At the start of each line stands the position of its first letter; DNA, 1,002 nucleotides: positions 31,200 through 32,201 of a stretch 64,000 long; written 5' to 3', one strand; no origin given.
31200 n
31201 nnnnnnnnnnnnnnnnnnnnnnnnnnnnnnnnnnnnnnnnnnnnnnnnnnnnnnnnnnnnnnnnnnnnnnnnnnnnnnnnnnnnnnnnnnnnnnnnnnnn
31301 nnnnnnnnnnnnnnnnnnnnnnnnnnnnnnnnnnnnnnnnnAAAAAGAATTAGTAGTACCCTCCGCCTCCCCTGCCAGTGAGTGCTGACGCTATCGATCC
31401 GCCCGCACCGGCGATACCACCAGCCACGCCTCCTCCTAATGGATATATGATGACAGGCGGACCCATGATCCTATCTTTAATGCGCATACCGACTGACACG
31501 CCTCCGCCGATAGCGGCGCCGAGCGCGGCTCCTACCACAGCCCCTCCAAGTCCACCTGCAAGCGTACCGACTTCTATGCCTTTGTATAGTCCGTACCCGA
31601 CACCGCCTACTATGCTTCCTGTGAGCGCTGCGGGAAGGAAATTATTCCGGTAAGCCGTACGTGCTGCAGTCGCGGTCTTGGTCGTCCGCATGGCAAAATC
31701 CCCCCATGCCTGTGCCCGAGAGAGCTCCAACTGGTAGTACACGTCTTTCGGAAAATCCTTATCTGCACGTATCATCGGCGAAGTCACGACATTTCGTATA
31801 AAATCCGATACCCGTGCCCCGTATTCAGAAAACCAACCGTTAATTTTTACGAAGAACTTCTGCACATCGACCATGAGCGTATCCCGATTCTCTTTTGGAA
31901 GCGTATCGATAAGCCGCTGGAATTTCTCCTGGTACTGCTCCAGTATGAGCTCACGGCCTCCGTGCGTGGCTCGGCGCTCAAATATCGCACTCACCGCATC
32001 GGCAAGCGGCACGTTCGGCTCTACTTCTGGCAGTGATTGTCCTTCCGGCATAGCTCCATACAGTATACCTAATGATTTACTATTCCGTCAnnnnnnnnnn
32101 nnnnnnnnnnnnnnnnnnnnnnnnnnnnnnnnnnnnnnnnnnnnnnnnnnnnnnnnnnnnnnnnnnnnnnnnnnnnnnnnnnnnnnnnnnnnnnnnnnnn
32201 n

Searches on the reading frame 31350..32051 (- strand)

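Call 5: search_protein_families(library=pfam, proteins=[window:31350-32051:-], max_evalue=1)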
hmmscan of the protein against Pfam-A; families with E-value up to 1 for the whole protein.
window:31350-32051:- (233 aa): 0 families

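Call 18: search_protein_families(library=ncbifam, proteins=[window:31350-32051:-], max_evalue=0.1)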
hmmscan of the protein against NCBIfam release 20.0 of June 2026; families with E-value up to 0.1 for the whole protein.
window:31350-32051:- (233 aa): 0 families

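Call 56: search_protein_families(library=padloc, proteins=[window:31350-32051:-], max_evalue=0.1)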
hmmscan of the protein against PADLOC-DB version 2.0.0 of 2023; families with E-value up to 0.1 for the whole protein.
window:31350-32051:- (233 aa): 1 family
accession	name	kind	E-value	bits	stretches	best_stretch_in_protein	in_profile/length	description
PDLC00455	JetA1|JetA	-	0.0017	15.2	1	38-85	257-303/484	DUF3375 domain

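Call 57: search_protein_families(library=phrogs, proteins=[window:31350-32051:-], max_evalue=0.1)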
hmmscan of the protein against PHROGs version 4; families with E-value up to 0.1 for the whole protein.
window:31350-32051:- (233 aa): 1 family
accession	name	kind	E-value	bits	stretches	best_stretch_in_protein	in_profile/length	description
phrog_1277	-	other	0.00085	20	1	125-181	56-113/171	DNA methyltransferase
